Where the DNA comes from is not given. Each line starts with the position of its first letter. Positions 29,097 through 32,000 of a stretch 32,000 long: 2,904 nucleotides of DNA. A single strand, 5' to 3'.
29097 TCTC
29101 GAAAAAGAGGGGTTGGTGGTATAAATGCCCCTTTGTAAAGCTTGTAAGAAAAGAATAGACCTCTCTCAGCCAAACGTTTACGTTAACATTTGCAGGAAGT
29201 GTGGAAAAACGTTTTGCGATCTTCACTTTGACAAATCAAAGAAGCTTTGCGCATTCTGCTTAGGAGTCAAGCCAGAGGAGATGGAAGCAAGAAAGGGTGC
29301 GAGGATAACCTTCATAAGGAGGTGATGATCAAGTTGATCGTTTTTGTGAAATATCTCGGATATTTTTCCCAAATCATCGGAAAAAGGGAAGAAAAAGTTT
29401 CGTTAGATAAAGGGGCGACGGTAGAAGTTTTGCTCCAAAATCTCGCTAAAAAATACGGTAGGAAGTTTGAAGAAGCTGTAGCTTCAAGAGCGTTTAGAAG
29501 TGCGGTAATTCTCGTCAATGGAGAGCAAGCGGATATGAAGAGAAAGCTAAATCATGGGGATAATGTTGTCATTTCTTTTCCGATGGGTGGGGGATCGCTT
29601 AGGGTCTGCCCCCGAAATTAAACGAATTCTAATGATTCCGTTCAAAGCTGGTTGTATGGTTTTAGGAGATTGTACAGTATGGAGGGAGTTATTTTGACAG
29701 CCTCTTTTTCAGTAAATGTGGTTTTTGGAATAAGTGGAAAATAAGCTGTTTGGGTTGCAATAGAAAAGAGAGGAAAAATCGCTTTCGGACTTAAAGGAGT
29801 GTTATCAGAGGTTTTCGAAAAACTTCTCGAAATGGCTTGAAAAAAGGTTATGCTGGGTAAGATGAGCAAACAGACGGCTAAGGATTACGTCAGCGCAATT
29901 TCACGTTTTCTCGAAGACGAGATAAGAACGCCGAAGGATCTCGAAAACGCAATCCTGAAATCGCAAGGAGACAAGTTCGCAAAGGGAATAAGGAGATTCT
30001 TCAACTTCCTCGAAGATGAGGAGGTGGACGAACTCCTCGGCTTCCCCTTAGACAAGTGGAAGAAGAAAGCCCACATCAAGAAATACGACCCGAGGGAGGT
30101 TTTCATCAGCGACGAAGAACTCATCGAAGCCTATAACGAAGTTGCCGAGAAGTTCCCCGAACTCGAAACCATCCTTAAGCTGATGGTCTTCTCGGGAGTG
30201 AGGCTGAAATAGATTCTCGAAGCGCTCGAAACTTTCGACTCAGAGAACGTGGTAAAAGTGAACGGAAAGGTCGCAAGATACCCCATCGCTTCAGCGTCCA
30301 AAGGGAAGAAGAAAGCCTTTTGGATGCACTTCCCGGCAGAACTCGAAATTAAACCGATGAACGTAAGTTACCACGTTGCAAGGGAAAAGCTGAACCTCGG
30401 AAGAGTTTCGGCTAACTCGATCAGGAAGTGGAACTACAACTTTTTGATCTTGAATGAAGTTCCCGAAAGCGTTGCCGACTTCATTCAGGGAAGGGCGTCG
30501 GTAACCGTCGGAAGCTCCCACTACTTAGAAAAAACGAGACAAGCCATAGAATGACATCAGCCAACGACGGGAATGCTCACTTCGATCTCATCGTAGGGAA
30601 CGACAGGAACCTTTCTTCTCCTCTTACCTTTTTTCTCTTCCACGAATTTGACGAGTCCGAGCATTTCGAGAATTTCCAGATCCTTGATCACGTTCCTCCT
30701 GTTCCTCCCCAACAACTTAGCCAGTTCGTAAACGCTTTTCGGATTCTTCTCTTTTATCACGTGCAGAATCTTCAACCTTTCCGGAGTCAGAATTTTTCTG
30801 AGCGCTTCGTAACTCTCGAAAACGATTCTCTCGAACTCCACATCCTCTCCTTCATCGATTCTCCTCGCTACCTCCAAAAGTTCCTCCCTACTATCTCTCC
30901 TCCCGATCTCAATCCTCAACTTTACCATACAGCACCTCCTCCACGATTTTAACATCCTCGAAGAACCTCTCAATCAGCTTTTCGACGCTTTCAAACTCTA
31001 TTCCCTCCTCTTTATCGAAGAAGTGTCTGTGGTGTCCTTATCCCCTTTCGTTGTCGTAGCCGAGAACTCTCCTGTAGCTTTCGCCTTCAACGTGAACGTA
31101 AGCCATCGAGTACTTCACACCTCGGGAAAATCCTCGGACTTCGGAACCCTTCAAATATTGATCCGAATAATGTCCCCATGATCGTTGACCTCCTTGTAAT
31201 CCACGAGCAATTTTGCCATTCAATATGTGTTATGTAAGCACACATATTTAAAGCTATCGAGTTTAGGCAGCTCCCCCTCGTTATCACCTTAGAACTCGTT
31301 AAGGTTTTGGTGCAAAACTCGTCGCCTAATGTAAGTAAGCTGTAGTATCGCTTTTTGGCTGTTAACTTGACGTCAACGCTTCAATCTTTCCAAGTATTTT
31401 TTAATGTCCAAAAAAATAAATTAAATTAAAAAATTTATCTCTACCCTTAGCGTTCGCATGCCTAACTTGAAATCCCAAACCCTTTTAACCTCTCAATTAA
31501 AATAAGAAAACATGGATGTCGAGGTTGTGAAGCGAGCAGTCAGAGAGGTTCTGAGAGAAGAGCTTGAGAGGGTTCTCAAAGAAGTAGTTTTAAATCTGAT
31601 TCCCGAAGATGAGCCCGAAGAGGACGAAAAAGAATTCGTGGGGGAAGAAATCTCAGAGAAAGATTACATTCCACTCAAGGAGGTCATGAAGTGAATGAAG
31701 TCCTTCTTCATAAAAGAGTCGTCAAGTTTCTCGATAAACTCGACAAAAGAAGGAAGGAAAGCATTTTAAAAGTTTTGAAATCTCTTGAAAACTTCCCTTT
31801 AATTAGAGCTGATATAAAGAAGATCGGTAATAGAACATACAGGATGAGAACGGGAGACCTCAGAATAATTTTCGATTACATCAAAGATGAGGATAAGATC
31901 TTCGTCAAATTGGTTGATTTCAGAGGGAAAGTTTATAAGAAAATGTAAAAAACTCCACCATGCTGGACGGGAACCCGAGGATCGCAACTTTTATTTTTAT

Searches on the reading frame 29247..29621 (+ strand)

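Call 14: search_protein_families(library=pfam, proteins=[window:29247-29621:+], max_evalue=0.01)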
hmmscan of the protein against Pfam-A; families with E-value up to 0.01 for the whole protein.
window:29247-29621:+ (124 aa): 2 families
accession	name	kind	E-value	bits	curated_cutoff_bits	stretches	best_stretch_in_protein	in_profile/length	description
PF02597.26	ThiS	-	6.6e-09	36.6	22.5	1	34-116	1-76/76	ThiS family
PF02824.27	TGS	-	0.0098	16.3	22.2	0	89-109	38-58/60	TGS domain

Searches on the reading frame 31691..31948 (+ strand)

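Call 64: search_protein_families(library=pfam, proteins=[window:31691-31948:+], max_evalue=1)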
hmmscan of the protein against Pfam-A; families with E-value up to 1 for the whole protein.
window:31691-31948:+ (85 aa): 3 families
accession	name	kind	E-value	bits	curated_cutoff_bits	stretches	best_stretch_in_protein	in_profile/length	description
PF05016.21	ParE_toxin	-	0.00012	23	23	1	4-72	1-79/89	ParE toxin of type II toxin-antitoxin system, parDE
PF05973.20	Gp49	-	0.047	14.2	23.9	1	12-65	1-60/90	Phage derived protein Gp49-like (DUF891)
PF09910.14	DUF2139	-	0.12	12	25.9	1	41-83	210-251/340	Uncharacterized protein conserved in archaea (DUF2139)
